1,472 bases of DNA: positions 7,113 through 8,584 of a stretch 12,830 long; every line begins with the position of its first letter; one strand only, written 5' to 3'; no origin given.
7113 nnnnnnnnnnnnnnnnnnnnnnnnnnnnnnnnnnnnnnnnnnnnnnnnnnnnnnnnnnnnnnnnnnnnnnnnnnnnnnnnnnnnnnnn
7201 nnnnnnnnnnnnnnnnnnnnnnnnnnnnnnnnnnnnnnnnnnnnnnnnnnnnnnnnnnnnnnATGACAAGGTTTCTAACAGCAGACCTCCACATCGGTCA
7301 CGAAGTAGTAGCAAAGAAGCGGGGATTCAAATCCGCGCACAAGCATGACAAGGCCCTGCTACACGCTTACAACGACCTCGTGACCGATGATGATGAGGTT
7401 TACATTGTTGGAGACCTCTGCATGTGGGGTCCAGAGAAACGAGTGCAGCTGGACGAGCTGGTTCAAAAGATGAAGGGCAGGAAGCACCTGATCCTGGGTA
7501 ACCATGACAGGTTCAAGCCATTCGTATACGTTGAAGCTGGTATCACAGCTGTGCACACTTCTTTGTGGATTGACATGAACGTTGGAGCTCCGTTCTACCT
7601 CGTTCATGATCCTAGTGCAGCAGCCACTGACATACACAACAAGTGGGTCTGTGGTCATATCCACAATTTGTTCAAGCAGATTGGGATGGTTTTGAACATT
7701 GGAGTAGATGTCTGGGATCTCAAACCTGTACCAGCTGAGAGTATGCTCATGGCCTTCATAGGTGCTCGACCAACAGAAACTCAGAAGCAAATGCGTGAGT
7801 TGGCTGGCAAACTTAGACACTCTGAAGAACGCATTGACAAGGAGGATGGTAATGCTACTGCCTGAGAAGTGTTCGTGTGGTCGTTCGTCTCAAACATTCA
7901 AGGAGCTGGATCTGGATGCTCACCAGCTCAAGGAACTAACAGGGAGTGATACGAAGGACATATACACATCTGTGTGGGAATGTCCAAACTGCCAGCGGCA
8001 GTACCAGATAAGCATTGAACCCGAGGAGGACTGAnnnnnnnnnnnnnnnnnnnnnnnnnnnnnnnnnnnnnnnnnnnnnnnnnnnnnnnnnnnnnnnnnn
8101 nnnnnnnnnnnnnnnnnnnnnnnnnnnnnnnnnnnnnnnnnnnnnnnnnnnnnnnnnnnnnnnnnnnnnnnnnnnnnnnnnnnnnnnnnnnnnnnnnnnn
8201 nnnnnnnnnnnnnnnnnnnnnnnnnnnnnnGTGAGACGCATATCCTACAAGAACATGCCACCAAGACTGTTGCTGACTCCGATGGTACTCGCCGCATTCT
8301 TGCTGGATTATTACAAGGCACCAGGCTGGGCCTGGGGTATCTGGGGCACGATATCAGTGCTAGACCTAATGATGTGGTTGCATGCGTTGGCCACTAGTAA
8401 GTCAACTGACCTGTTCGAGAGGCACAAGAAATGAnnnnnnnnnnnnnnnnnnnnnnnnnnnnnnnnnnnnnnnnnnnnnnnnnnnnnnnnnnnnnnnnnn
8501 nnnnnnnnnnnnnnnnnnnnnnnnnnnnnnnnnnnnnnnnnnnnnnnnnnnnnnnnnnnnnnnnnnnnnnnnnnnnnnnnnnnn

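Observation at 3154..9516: A translationally coupled repair/replication module resembling the bacterial ligase-associated system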

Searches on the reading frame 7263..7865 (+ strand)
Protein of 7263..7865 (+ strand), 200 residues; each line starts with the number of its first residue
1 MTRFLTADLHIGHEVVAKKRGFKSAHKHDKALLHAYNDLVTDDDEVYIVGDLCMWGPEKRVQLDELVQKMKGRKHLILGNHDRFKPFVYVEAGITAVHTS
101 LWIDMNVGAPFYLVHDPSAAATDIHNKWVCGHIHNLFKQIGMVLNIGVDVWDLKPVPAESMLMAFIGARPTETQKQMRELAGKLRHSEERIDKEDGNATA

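Call 6: search_protein_families(library=ncbifam, proteins=[window:7263-7865:+], max_evalue=0.01)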
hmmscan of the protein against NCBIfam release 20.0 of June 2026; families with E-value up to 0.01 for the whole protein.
window:7263-7865:+ (200 aa): 4 families
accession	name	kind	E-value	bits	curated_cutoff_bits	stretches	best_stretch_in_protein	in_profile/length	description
TIGR04123.1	P_estr_lig_assc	hypoth_equivalog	2e-09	37.2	150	1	5-134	25-151/207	ligase-associated DNA damage response endonuclease PdeM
NF050112.1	PhdiestSpdARhizob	equivalog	0.00011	21.9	400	1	7-90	6-88/264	2', 3'cyclic nucleotide phosphodiesterase SpdA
NF001204.0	PRK00166.1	equivalog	0.00014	21.3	176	1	38-82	24-67/276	symmetrical bis(5'-nucleosyl)-tetraphosphatase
TIGR00024.1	SbcD_rel_arch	hypoth_equivalog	0.00082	19.1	115.2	1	5-135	19-144/224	putative phosphoesterase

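Call 7: search_protein_families(library=pfam, proteins=[window:7263-7865:+], max_evalue=0.05)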
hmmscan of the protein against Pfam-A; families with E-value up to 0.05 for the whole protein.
window:7263-7865:+ (200 aa): 1 family
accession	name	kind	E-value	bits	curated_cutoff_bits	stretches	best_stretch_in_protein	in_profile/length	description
PF00149.33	Metallophos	-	0.00095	20.1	21.5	1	5-104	5-92/191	Calcineurin-like phosphoesterase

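Call 11: find_related_loci(query=window:7263-7865:+, collection=viral_contigs, flank=8000)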
Query window:7263-7865:+ (200 aa) in viral_contigs; peptide patterns used: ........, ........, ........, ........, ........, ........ (x = any residue, [..] = any of these).
1 stretches matched a pattern, but none encodes a relative of the query by tblastn (E <= 1e-3).

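Call 35: search_solved_structures(query=window:7263-7865:+, max_evalue=0.1)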
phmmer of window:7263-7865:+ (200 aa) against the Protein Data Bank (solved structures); distinct sequences matched with E-value up to 0.1: 1.
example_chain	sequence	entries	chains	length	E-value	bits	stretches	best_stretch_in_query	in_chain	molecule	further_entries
1xm7_A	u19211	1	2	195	0.097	15.1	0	7-86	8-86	hypothetical protein aq_1665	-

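Call 56: find_homologous_proteins(query=window:7263-7865:+, max_evalue=0.001)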
Query window:7263-7865:+ (200 aa): 441 proteins with E <= 0.001 among 512 candidates; the best 120 are listed.
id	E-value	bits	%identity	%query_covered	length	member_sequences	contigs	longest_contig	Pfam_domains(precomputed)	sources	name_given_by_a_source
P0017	8.8e-134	461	100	100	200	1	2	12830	-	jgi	-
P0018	4.3e-65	237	55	97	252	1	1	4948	PF00149.34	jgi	jgi:calcineurin-like phosphoesterase family protein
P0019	1.0e-64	236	57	93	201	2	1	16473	PF00149.34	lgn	-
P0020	6.7e-63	230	54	100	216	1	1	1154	-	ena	-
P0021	8.2e-62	226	54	94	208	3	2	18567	-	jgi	-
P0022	2.5e-61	224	54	94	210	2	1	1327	PF00149.34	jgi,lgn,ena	-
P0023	3.7e-59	217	48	98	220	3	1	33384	-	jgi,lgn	jgi:calcineurin-like phosphoesterase family protein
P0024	3.3e-57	211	49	95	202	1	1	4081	PF00149.34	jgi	jgi:calcineurin-like phosphoesterase family protein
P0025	1.5e-41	160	59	61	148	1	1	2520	PF00149.34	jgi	jgi:calcineurin-like phosphoesterase family protein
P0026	1.9e-38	150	46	81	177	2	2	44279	-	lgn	-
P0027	9.0e-37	144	45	82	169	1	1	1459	-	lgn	-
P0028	1.1e-36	144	47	77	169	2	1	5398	PF00149.34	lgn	-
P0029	2.4e-36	143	41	81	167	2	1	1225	PF00149.34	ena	-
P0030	5.6e-34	135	38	100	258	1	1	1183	-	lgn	-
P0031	1.3e-32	131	44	77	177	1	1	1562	-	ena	-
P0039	1.4e-28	118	41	81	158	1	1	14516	PF00149.34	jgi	jgi:calcineurin-like phosphoesterase family protein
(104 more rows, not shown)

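Call 57: find_encoding_contigs(protein=P0019, flank=10000, max_places=2)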
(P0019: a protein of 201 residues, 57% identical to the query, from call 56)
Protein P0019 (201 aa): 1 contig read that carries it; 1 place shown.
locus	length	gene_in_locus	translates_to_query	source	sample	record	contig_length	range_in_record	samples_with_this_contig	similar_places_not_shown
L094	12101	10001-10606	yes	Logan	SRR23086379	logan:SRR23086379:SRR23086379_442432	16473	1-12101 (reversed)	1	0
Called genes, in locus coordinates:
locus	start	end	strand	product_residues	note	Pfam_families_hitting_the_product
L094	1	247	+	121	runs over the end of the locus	-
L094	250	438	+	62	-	-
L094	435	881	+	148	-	PF00383:dCMP_cyt_deam_1, PF14437:MafB19-deam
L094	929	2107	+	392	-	PF00154:RecA_N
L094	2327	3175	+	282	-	-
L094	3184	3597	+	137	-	-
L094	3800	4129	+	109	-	-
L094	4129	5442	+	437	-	PF00145:DNA_methylase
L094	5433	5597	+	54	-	-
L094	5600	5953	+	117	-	-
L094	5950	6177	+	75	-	-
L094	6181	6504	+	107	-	-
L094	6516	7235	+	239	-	-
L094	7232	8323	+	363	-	PF01068:DNA_ligase_A_M, PF09414:RNA_ligase (weak), PF14743:DNA_ligase_OB_2 (weak)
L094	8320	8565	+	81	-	-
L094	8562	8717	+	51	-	-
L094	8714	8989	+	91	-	PF24043:DUF7352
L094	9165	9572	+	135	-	-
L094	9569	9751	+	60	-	-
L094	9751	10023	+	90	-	-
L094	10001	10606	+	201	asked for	PF00149:Metallophos (weak)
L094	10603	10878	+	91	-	-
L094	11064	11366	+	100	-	PF07659:DUF1599 (weak)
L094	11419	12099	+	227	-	?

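Call 58: find_encoding_contigs(protein=P0023, flank=10000, max_places=2)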
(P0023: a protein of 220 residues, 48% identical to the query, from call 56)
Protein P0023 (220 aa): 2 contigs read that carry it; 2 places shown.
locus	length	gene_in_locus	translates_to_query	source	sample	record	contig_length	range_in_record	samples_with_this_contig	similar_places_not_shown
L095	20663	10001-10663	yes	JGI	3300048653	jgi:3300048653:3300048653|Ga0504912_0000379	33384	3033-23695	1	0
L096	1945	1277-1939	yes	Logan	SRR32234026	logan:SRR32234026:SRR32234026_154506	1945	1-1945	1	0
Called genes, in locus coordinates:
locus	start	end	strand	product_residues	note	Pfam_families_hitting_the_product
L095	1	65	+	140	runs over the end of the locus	-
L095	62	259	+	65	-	-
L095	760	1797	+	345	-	PF20208:ARPP-1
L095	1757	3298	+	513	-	-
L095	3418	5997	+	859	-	PF17795:Vault_3 (faint), PF11978:MVP_shoulder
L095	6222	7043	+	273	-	PF03167:UDG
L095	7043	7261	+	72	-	-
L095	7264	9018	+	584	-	PF04851:ResIII, PF00271:Helicase_C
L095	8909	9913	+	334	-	PF06067:DUF932 (faint)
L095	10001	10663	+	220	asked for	-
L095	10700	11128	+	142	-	-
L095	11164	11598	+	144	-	-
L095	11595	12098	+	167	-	-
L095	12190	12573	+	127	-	-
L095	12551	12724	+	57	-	-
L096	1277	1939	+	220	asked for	-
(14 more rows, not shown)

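Call 59: find_encoding_contigs(protein=P0026, flank=10000, max_places=2)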
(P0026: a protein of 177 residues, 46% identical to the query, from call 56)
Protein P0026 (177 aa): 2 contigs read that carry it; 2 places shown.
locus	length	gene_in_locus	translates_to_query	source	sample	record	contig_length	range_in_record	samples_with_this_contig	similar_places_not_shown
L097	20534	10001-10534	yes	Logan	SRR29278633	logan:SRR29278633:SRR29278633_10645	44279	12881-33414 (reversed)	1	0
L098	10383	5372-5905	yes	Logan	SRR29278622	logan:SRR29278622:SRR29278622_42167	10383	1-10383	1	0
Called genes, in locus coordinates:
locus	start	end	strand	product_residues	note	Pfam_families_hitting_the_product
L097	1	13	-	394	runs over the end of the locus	-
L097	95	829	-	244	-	-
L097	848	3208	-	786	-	-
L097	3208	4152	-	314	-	-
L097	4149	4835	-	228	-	-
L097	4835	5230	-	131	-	-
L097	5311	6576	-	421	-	-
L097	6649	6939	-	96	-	-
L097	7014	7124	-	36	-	-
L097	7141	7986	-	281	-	-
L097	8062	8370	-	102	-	-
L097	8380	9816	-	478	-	-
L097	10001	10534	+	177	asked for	-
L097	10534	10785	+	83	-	PF09723:Zn_ribbon_8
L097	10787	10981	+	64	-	-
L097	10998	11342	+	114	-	-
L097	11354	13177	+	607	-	PF22745:Nlig-Ia (weak), PF01653:DNA_ligase_aden, PF03120:OB_DNA_ligase, PF00533:BRCT (weak)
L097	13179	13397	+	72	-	-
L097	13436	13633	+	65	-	-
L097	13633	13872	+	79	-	-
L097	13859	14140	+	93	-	PF06855:YozE_SAM_like (weak)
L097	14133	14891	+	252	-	PF09414:RNA_ligase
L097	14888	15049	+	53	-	-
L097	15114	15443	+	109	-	-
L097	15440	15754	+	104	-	-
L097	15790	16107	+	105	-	-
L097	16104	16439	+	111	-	-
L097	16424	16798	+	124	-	-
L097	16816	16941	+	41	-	-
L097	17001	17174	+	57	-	-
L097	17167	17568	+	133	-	-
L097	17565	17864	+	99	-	-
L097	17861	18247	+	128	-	-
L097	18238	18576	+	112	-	-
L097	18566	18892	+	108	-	-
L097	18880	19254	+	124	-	-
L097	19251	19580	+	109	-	-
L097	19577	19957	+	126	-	-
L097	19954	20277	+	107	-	-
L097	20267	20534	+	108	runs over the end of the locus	-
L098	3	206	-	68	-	?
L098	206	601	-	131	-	-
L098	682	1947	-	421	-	-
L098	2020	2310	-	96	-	-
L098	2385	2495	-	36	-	-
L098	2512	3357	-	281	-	-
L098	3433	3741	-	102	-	-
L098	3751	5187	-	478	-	-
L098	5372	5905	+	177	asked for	-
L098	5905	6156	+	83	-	PF09723:Zn_ribbon_8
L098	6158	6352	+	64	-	-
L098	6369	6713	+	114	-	-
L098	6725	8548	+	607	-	PF22745:Nlig-Ia (weak), PF01653:DNA_ligase_aden, PF03120:OB_DNA_ligase, PF00533:BRCT (weak)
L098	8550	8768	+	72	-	-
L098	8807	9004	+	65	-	-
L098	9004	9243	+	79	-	-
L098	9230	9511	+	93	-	PF06855:YozE_SAM_like (weak)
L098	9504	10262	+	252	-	PF09414:RNA_ligase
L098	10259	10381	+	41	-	?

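Call 62: find_related_loci(query=A4, collection=viral_contigs, flank=8000)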
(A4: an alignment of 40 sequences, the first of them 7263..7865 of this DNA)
Query A4 (200 aa) in viral_contigs; peptide patterns used: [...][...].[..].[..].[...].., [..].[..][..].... (x = any residue, [..] = any of these).
600 stretches matched a pattern (row limit reached: there are more); 408 encode a relative of the query (tblastn E <= 1e-3); the best 80 are kept; 80 distinct loci.
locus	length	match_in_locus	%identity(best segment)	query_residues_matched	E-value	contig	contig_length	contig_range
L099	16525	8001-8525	39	1-174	2e-38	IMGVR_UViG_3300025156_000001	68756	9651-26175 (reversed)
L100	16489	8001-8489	43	1-161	2e-37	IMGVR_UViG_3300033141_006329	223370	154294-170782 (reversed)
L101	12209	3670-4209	36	3-176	1e-33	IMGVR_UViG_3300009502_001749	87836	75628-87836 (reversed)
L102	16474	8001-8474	39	5-165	1e-32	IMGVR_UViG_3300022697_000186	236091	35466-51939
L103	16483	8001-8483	38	4-161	3e-32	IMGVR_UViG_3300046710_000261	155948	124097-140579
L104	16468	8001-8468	40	4-161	1e-31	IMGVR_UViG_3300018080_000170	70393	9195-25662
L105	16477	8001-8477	37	1-161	2e-30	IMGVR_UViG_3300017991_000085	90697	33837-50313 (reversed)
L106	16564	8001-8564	36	4-197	5e-30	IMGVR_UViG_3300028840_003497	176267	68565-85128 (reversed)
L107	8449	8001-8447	41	1-148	6e-29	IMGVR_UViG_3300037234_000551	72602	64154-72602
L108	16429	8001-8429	35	19-163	9e-26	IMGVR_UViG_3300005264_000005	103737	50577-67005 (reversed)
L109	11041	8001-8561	34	4-186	5e-22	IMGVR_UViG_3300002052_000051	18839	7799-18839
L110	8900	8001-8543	32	1-182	1e-19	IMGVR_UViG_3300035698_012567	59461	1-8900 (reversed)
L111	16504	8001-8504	33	4-162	1e-19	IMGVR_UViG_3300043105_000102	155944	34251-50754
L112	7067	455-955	31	4-162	2e-19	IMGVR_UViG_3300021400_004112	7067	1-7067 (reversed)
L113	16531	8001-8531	32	1-157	2e-19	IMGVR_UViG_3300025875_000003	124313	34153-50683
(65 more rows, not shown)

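Call 63: search_solved_structures(query=A4, max_evalue=0.01)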
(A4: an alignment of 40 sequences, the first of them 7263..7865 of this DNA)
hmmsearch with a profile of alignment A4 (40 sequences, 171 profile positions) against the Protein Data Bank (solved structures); distinct sequences matched with E-value up to 0.01: 5.
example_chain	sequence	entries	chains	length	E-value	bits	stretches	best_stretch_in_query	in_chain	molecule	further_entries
1xm7_A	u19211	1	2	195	3.4e-26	95.3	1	1-168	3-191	hypothetical protein aq_1665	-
2dxl_A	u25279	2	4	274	1.4e-05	28.1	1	6-87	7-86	Phosphohydrolase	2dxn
2zo9_B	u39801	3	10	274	1.6e-05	28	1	6-87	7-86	Phosphohydrolase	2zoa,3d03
6nvo_A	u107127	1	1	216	0.001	22.1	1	33-138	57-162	Nuclease MPE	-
6nvp_A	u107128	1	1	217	0.001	22.1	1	33-138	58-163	Nuclease MPE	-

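Call 82: find_encoding_contigs(protein=P0018, flank=6000, max_places=2)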
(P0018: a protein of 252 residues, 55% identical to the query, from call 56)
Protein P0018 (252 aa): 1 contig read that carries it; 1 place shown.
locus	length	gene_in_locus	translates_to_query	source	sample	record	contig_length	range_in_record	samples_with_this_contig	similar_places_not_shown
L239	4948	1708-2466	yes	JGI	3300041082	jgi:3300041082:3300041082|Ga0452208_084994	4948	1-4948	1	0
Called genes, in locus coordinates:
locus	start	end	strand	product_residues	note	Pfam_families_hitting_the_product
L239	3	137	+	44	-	?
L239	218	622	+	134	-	-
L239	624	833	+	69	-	-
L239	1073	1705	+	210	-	-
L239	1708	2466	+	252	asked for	PF00149:Metallophos (faint)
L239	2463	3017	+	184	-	-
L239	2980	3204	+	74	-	-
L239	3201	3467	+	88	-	-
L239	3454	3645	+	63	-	-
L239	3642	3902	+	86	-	-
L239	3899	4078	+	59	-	-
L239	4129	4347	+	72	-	-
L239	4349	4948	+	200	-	?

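Call 83: find_encoding_contigs(protein=P0024, flank=6000, max_places=2)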
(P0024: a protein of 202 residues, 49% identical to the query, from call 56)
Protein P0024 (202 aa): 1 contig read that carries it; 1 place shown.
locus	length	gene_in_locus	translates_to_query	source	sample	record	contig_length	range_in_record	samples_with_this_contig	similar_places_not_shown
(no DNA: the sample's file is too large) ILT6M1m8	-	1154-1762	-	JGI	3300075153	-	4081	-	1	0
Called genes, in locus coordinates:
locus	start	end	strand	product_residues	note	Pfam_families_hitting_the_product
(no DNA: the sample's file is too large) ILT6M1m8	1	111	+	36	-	?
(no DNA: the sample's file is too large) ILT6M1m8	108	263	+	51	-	-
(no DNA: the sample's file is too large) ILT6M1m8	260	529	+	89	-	PF24043:DUF7352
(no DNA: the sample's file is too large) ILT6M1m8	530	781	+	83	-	-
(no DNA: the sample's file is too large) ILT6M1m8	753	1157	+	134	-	-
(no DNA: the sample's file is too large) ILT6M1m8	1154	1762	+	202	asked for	PF00149:Metallophos (weak)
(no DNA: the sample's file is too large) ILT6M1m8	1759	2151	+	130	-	-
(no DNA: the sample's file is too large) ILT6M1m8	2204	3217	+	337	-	PF01370:Epimerase, PF04321:RmlD_sub_bind, PF05368:NmrA (weak), PF16363:GDP_Man_Dehyd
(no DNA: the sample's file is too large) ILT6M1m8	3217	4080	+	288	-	?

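Call 84: find_encoding_contigs(protein=P0039, flank=8000, max_places=2)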
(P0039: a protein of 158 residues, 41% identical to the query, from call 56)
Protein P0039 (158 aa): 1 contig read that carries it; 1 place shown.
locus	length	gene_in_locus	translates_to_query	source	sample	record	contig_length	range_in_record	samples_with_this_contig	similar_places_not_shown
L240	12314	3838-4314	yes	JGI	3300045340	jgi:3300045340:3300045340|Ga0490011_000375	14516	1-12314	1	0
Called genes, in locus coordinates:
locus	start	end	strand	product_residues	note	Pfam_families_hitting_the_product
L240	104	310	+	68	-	-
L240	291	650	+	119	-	-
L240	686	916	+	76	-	-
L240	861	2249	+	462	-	PF00709:Adenylsucc_synt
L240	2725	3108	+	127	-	-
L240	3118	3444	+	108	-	-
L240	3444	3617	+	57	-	-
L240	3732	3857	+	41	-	-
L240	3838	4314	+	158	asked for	PF00149:Metallophos (weak)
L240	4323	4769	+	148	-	-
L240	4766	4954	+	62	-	-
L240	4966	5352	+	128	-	PF00156:Pribosyltran (faint)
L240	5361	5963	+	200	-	-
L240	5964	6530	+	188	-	-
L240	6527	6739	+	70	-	-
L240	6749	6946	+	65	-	-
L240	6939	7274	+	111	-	-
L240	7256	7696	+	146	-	PF18907:DUF5662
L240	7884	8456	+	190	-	-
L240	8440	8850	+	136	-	-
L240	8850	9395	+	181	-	PF00303:Thymidylat_synt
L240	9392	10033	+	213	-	-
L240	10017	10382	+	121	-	PF09643:YopX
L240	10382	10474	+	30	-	-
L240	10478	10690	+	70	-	-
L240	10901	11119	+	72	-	-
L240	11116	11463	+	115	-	-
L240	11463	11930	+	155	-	PF15891:Nuc_deoxyri_tr2, PF05014:Nuc_deoxyrib_tr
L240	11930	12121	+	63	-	-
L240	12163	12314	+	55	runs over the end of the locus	-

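Call 95: predict_structure(alignment_id=A4)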
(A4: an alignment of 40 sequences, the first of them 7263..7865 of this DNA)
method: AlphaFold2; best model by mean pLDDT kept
length: 200 residues; sequences in the alignment: 40
mean_pLDDT: 93.9   pTM: 0.87
mean pLDDT of the five models: 93.9, 93.6, 93.2, 92.8, 92.7
residues with pLDDT >= 90: 171; 70-90: 16; 50-70: 13; < 50: 0
segments of 3 or more residues with pLDDT < 50: none
pLDDT, mean of each block of 10 residues (from residue 1): 97 97 98 98 98 97 98 98 98 98 89 97 96 94 98 97 95 92 76 66
secondary structure, 60 per line:
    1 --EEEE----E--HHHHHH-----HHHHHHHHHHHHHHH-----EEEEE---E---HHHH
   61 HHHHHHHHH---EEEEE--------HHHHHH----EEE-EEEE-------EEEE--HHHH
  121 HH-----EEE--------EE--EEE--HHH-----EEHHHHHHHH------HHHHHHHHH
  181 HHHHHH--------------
elements in order: E3-6 H14-19 H25-39 E45-49 H57-69 E73-77 H86-91 E96-98 E100-103 E111-114 H117-122 E128-130 E143-145 H158-165 H172-186

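Call 97: search_protein_families(library=padloc, proteins=[window:7263-7865:+], max_evalue=0.001)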
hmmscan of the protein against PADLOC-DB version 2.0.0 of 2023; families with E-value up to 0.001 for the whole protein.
window:7263-7865:+ (200 aa): 0 families

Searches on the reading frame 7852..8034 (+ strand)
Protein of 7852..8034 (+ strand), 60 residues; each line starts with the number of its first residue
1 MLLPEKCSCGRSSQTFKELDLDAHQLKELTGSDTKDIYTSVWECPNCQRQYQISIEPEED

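Call 49: search_protein_families(library=phrogs, proteins=[window:7852-8034:+], max_evalue=0.01)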
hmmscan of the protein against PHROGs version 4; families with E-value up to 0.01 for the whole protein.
window:7852-8034:+ (60 aa): 0 families

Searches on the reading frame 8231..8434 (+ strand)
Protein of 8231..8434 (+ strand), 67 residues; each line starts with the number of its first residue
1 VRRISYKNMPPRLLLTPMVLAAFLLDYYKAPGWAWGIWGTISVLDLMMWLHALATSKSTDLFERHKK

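Call 3: search_protein_families(library=pfam, proteins=[window:8231-8434:+], max_evalue=0.01)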
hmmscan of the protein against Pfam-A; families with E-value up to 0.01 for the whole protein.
window:8231-8434:+ (67 aa): 1 family
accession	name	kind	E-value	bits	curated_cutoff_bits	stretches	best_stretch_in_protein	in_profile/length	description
PF11168.14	DUF2955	-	0.008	16.5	25.5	1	13-63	72-121/140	Protein of unknown function (DUF2955)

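Call 4: search_protein_families(library=phrogs, proteins=[window:8231-8434:+], max_evalue=0.001)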
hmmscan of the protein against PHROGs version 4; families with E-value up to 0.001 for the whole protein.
window:8231-8434:+ (67 aa): 0 families
